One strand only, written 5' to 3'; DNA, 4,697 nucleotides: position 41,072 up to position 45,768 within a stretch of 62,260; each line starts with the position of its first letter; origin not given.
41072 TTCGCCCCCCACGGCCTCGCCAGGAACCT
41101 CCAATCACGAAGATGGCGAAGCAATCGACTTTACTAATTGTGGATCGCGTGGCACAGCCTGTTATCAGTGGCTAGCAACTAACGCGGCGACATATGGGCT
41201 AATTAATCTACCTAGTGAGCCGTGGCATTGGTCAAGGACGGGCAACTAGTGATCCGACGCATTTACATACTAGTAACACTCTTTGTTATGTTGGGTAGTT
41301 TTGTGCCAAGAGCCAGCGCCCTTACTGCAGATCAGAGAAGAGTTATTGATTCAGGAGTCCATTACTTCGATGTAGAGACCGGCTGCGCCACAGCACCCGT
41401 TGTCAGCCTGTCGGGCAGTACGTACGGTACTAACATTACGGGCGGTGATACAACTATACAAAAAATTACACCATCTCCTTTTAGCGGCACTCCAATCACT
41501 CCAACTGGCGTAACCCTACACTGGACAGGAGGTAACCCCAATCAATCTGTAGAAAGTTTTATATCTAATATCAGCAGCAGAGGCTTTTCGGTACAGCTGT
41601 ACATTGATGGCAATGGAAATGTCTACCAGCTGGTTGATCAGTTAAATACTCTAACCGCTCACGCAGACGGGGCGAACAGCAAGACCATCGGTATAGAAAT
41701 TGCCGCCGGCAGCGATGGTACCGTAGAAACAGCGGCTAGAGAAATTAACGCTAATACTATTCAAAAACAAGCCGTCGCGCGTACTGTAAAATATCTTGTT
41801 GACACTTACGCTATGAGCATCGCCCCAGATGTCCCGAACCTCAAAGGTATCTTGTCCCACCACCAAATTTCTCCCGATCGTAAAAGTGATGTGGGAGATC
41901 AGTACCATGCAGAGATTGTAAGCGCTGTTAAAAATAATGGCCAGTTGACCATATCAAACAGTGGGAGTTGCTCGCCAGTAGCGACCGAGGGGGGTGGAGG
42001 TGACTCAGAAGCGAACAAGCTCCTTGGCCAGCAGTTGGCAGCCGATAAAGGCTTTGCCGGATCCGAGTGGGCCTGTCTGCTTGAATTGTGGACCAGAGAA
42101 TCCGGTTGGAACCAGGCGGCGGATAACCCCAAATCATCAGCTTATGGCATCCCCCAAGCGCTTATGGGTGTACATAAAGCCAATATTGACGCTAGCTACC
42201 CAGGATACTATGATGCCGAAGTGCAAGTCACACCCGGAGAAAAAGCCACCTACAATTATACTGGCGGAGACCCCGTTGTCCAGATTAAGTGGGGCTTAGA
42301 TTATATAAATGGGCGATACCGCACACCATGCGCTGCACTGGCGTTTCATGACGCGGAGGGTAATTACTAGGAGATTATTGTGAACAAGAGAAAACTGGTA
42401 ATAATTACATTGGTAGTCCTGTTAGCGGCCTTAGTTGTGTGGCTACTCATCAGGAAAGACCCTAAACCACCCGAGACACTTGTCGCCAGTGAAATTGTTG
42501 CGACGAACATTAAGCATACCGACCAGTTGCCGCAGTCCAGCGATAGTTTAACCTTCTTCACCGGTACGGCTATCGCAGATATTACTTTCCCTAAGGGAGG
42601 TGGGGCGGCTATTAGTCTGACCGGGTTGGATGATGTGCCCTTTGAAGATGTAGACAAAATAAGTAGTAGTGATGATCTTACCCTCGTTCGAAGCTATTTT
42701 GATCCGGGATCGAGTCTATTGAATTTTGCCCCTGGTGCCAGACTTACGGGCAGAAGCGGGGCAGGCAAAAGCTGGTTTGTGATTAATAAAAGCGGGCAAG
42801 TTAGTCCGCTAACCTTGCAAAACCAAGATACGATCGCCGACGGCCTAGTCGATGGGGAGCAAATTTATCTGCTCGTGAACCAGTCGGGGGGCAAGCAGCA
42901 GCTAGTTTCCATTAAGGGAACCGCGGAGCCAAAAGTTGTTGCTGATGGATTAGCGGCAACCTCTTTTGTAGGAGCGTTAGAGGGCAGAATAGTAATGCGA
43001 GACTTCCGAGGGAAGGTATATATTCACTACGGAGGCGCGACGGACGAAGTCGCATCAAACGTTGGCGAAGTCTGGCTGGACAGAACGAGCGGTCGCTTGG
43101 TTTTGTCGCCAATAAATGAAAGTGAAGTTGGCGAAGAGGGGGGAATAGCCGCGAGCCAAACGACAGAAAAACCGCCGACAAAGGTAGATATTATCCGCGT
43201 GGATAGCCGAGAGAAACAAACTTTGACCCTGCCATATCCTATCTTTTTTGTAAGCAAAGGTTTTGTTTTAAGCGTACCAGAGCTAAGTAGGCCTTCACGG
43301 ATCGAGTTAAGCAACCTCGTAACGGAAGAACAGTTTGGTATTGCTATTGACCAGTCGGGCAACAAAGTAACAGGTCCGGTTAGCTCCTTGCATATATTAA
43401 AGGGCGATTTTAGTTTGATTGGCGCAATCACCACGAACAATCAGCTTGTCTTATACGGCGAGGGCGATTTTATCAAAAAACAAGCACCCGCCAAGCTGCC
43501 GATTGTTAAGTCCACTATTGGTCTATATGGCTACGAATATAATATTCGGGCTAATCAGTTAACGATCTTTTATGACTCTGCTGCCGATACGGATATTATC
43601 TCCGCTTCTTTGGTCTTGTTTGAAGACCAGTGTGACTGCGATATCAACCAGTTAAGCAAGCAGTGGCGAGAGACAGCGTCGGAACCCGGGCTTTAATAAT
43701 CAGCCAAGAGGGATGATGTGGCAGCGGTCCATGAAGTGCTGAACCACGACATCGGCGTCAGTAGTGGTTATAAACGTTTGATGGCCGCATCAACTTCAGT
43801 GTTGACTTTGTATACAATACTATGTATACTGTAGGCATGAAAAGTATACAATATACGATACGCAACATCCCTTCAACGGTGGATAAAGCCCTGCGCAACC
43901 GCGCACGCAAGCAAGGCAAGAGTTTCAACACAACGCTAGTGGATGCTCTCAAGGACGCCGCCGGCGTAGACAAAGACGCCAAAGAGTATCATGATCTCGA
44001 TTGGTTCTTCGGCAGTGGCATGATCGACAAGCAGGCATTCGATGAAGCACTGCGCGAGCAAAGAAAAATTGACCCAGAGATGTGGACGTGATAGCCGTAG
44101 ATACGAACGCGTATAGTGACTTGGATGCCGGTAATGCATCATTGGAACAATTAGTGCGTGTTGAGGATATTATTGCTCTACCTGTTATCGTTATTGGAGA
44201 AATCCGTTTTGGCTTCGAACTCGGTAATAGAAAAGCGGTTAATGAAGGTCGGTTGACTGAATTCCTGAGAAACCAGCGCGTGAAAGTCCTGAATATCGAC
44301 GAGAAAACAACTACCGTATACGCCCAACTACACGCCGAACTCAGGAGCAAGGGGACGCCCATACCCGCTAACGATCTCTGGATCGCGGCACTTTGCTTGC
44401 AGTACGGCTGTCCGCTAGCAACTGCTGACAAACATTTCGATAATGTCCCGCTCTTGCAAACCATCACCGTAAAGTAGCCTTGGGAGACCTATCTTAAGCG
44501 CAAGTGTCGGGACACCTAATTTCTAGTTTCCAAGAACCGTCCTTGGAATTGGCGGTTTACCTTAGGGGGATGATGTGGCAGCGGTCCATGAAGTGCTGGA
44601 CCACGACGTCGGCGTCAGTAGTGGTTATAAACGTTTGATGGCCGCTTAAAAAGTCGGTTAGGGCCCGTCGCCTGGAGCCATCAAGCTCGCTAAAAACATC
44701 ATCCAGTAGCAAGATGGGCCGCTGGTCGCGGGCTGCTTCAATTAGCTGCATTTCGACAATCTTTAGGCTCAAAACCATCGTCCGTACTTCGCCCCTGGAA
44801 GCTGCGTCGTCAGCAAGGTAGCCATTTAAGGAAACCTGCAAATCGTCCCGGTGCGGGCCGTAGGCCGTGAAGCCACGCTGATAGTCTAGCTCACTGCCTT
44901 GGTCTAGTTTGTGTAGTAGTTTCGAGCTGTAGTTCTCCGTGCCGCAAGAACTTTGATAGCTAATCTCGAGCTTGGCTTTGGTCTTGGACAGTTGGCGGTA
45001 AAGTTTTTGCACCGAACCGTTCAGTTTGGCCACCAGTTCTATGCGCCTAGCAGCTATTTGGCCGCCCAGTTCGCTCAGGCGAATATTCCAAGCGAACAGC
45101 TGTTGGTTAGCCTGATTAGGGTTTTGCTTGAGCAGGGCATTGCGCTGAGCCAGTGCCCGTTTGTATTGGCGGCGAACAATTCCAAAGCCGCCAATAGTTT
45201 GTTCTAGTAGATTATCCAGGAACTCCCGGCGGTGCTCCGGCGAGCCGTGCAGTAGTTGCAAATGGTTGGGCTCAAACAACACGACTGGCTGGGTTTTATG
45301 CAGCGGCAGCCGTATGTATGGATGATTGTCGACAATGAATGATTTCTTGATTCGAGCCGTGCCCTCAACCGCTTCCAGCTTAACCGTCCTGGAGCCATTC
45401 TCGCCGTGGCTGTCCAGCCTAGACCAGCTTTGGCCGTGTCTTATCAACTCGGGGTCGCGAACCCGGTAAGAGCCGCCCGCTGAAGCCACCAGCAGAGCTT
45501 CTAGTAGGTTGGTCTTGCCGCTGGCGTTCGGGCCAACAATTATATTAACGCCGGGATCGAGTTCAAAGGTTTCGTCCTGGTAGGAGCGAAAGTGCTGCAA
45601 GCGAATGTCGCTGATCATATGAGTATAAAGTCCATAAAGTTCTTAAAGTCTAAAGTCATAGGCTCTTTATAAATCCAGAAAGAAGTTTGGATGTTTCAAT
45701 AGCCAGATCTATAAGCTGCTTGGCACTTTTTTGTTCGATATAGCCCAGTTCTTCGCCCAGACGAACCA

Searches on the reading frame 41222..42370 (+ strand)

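Call 9: search_protein_families(library=pfam, proteins=[window:41222-42370:+], max_evalue=0.01)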
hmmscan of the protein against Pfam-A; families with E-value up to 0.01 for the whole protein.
window:41222-42370:+ (382 aa): 2 families
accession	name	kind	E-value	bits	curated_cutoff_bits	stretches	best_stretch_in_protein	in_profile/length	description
PF01510.30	Amidase_2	-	7.1e-14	52.7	26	1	93-225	4-130/131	N-acetylmuramoyl-L-alanine amidase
PF09458.16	H_lectin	-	0.0033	17.9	24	0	86-137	9-60/67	H-type lectin domain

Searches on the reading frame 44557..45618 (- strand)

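Call 9: search_protein_families(library=pfam, proteins=[window:44557-45618:-], max_evalue=0.01)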
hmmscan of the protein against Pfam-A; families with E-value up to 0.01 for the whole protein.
window:44557-45618:- (353 aa): 6 families
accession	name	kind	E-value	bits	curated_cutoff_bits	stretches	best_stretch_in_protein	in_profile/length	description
PF02463.25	SMC_N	-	2.8e-16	60.1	40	1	1-339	1-202/220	RecF/RecN/SMC N terminal domain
PF13476.12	AAA_23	-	5e-15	57.1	27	1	5-91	2-76/201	AAA domain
PF13175.12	AAA_15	-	1.3e-10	41.9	32.1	1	1-44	1-45/374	AAA ATPase domain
PF13304.12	AAA_21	-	9.3e-08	32.9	27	1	24-46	1-23/304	AAA domain, putative AbiEii toxin, Type IV TA system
PF13555.12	AAA_29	-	0.00088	19.4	27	1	4-43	3-43/61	P-loop containing region of AAA domain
PF13514.12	AAA_27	-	0.0011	19.1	22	1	2-42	3-46/206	AAA domain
